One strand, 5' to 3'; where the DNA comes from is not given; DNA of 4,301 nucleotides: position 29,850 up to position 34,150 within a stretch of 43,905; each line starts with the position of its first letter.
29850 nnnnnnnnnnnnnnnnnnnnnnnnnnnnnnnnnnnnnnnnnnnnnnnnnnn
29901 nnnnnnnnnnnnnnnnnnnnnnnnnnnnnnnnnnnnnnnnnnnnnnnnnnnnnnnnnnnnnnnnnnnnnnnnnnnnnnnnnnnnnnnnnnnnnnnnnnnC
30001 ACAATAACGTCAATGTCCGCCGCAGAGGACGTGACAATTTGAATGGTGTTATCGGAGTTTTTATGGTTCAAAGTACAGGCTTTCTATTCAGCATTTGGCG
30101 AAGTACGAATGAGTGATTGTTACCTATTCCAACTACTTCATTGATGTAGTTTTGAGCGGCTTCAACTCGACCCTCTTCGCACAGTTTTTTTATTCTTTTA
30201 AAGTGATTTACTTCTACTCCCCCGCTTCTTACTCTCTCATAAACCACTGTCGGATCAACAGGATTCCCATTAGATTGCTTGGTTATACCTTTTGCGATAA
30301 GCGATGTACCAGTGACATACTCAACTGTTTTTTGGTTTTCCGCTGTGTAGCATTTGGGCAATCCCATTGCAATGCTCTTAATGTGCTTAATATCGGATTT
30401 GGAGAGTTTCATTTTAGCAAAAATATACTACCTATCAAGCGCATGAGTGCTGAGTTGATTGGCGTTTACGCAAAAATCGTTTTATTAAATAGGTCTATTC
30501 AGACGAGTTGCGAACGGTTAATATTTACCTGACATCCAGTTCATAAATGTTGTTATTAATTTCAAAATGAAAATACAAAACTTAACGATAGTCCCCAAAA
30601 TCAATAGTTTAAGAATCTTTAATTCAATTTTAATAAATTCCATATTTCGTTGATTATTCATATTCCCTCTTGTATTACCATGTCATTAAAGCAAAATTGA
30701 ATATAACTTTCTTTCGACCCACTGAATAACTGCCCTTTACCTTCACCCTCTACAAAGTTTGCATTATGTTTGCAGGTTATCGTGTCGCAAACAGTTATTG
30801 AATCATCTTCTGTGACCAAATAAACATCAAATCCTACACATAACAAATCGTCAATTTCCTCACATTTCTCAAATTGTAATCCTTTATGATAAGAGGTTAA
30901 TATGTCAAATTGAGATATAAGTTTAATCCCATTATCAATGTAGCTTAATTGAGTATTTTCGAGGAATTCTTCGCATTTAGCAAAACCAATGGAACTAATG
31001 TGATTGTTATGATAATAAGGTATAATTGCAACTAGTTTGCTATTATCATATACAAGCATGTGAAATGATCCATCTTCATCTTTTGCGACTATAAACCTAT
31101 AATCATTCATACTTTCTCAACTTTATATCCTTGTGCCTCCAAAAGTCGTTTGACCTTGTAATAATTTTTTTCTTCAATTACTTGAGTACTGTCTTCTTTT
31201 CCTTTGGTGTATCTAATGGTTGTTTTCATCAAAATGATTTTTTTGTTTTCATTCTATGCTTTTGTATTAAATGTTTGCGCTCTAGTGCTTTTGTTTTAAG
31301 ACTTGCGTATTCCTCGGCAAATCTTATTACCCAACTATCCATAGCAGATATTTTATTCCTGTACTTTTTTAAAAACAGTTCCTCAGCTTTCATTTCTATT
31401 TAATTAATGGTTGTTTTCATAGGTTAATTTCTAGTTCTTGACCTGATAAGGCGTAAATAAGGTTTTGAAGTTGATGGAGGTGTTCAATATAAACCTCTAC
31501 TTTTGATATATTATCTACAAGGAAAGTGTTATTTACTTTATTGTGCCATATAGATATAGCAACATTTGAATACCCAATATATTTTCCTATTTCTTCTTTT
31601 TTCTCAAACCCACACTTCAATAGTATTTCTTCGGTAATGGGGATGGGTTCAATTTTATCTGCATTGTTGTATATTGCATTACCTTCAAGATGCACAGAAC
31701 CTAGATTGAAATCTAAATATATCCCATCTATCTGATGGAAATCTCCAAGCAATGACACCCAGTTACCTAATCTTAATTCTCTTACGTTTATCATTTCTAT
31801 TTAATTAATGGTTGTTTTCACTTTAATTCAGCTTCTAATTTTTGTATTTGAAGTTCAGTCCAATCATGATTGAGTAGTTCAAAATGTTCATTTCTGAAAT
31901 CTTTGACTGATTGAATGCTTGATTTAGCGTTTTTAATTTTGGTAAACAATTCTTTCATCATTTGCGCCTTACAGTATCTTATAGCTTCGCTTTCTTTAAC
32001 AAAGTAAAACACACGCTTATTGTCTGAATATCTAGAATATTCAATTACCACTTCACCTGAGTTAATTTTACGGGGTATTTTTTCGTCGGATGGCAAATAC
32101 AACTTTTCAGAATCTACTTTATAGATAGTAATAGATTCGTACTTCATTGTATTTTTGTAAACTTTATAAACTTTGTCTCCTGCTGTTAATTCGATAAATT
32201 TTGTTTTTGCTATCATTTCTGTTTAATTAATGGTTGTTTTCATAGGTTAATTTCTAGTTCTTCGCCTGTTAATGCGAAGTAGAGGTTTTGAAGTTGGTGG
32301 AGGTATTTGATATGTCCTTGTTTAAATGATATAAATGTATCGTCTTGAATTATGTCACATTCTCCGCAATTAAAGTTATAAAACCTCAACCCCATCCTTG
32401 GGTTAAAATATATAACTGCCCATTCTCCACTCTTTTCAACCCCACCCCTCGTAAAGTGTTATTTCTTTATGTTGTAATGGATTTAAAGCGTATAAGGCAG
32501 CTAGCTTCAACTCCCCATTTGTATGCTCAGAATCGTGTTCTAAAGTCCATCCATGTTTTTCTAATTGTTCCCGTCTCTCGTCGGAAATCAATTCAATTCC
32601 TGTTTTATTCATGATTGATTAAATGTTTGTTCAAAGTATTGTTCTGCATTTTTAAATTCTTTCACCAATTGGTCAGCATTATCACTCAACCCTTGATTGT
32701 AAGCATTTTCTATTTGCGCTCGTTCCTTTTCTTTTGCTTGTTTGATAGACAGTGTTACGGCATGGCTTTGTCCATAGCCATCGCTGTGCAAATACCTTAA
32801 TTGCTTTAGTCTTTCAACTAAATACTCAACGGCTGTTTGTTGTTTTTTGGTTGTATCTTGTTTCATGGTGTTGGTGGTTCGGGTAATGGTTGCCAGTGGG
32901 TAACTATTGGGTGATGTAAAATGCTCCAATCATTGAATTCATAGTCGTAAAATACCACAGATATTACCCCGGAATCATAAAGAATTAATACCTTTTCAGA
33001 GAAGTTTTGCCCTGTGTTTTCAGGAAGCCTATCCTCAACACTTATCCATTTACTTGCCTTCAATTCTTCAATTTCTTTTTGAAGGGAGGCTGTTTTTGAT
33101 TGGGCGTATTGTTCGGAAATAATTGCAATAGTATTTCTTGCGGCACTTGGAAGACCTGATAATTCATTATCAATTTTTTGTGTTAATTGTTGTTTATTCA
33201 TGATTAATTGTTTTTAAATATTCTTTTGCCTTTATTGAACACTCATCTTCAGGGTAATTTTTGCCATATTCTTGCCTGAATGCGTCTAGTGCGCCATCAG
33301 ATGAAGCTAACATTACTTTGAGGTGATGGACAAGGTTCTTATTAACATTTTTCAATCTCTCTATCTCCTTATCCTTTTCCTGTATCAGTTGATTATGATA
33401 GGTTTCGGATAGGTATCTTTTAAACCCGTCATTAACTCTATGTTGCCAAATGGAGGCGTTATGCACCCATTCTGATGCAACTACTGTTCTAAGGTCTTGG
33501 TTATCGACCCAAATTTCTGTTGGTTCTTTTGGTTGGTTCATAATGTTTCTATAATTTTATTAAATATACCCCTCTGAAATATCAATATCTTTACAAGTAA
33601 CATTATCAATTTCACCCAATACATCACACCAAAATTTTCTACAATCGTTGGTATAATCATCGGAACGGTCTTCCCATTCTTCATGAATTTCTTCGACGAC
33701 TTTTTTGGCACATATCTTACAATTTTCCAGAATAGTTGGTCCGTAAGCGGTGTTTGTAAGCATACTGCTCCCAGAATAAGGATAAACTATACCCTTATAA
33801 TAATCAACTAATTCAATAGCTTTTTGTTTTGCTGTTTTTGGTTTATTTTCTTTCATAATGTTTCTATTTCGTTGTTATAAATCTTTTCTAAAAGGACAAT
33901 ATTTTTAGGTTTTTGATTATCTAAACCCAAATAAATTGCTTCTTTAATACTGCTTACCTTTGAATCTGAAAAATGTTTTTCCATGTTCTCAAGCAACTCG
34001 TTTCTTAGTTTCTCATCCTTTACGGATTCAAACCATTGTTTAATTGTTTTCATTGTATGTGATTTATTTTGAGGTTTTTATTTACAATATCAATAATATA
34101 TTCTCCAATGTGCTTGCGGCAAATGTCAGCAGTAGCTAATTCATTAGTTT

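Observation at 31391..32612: Identical 29-nt stop-to-start junction repeated three times, flanking shuffled paralog modules and one decayed chimera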

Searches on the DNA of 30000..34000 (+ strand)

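Call 6: search_dna_similar(query=window:30000-34000:+, collection=phages, mode=distant)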
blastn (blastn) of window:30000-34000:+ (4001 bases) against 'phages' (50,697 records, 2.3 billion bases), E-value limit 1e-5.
Records with a match: 2; places in all: 2; records where one place covers at least 80% of the query: 0.
Best place of each record, by identity: 80-90% 2.
By first word of the organism name: Olleya 2.
By host as written in the record: Olleya sp. HaHaR_3_96 2.
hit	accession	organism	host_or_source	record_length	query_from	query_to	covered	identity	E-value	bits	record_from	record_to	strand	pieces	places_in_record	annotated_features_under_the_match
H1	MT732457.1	Olleya phage Harreka_1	Olleya sp. HaHaR_3_96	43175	2248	2313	2%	80.3%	5e-6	62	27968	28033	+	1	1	hypothetical protein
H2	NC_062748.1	Olleya phage Harreka_1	Olleya sp. HaHaR_3_96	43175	2248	2313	2%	80.3%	5e-6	62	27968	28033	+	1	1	hypothetical protein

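Call 8: get_annotated_region(hit=H1, flank=4000)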
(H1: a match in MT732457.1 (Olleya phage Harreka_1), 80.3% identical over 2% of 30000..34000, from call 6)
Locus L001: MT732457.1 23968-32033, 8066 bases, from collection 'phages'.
description: Olleya phage Harreka_1, complete genome.
organism: Olleya phage Harreka_1 (NCBI taxid 2745673)
taxonomy: Viruses; Duplodnaviria; Heunggongvirae; Uroviricota; Caudoviricetes; Aggregaviridae; Harrekavirus; Harrekavirus harreka
host: Olleya sp. HaHaR_3_96; source: surface seawater; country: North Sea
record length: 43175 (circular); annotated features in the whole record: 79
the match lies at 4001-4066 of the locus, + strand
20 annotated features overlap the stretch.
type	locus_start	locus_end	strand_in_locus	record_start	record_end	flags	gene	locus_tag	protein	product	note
CDS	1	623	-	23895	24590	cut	-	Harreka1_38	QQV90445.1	hypothetical protein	-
CDS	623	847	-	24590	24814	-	-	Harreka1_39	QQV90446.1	hypothetical protein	-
CDS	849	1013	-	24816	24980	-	-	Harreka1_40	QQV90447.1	hypothetical protein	-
CDS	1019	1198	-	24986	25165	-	-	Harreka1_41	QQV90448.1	hypothetical protein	-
CDS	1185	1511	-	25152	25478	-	-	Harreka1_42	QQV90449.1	hypothetical protein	-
CDS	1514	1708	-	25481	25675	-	-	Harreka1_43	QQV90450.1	hypothetical protein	-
CDS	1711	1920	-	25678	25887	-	-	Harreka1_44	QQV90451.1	hypothetical protein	-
CDS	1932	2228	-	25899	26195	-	-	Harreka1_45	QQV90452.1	hypothetical protein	-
CDS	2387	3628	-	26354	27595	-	-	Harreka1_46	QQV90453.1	calcineurin-like phosphoesterase superfamily domain protein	-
CDS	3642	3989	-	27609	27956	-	-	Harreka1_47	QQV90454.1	RyR domain containing protein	-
CDS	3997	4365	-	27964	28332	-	-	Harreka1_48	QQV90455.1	hypothetical protein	-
CDS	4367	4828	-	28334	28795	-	-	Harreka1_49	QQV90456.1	hypothetical protein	-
CDS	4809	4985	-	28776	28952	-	-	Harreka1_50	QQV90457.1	hypothetical protein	-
CDS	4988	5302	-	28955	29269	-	-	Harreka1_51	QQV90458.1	hypothetical protein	-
CDS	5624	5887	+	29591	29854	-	-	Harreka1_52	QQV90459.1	hypothetical protein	-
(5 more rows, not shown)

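Call 66: search_rna_families(source=window, start=30000, end=34000, threshold=evalue, max_evalue=1)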
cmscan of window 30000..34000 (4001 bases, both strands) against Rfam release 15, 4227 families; matches with E-value up to 1: 1.
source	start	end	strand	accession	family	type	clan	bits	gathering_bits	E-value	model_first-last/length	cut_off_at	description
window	30641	30661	-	RF00617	cHP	Cis-reg;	CL00129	23.8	40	0.13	1-45/45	no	Flavivirus capsid hairpin cHP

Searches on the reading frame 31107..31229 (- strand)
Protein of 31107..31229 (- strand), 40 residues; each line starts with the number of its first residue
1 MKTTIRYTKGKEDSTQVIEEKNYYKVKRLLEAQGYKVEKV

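Call 12: search_protein_families(library=pfam, proteins=[window:31107-31229:-], max_evalue=0.1)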
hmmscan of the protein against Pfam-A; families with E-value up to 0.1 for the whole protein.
window:31107-31229:- (40 aa): 0 families

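Call 14: search_protein_families(library=phrogs, proteins=[window:31107-31229:-], max_evalue=0.01)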
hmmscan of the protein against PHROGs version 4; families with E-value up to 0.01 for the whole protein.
window:31107-31229:- (40 aa): 1 family
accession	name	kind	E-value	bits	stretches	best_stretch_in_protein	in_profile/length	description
phrog_27805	-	unknown function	0.0027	19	1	12-37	39-64/73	-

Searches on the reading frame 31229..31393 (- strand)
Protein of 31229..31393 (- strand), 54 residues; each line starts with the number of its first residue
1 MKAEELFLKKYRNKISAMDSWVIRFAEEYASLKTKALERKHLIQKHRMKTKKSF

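Call 12: search_protein_families(library=pfam, proteins=[window:31229-31393:-], max_evalue=0.1)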
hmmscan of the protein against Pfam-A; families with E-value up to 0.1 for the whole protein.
window:31229-31393:- (54 aa): 0 families

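Call 14: search_protein_families(library=phrogs, proteins=[window:31229-31393:-], max_evalue=0.01)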
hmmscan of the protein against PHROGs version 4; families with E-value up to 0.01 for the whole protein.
window:31229-31393:- (54 aa): 0 families

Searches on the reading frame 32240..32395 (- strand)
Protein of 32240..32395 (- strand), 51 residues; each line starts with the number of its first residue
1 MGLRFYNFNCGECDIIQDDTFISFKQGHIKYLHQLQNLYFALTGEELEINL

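Call 12: search_protein_families(library=pfam, proteins=[window:32240-32395:-], max_evalue=0.1)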
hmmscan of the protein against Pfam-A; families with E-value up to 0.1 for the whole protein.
window:32240-32395:- (51 aa): 0 families

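Call 14: search_protein_families(library=phrogs, proteins=[window:32240-32395:-], max_evalue=0.01)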
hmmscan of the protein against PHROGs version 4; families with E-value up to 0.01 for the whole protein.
window:32240-32395:- (51 aa): 1 family
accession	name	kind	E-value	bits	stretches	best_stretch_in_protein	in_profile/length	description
phrog_10066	-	unknown function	4.9e-13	50.5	1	4-50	89-135/136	-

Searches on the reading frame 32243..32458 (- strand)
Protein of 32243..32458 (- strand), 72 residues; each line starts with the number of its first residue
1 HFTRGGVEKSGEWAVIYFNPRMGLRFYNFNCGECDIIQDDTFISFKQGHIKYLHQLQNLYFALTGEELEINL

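Call 75: search_protein_families(library=phrogs, proteins=[window:32243-32458:-], max_evalue=0.01)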
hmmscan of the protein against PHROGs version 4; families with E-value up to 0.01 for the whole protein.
seq(72 aa): 1 family
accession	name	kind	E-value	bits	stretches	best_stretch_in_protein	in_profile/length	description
phrog_10066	-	unknown function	4.5e-15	57.1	1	11-71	75-135/136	-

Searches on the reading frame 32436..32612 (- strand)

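Call 12: search_protein_families(library=pfam, proteins=[window:32436-32612:-], max_evalue=0.1)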
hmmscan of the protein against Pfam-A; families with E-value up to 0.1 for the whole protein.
window:32436-32612:- (58 aa): 1 family
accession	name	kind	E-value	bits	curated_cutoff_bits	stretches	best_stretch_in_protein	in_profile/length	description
PF11995.13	DUF3490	-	0.035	14.3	25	1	2-37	101-136/161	Domain of unknown function (DUF3490)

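Call 14: search_protein_families(library=phrogs, proteins=[window:32436-32612:-], max_evalue=0.01)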
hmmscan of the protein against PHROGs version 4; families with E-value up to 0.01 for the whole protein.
window:32436-32612:- (58 aa): 8 families
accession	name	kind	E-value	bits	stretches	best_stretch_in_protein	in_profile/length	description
phrog_6628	-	unknown function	6.4e-07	29.3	1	7-49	581-624/685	-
phrog_9434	-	unknown function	8.6e-07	29.7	1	11-44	407-441/507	-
phrog_11504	-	unknown function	7.8e-06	26.9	1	12-43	285-317/376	-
phrog_9763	-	unknown function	1.8e-05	25.6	1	11-46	157-194/247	-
phrog_6574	-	unknown function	4.1e-05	24.6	1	12-40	117-145/217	-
phrog_3956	-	unknown function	9.6e-05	22.6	1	12-48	500-537/585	-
phrog_28211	-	unknown function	0.00078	20.2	1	10-47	132-170/234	-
phrog_19550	-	unknown function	0.001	20.1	1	9-45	92-129/186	-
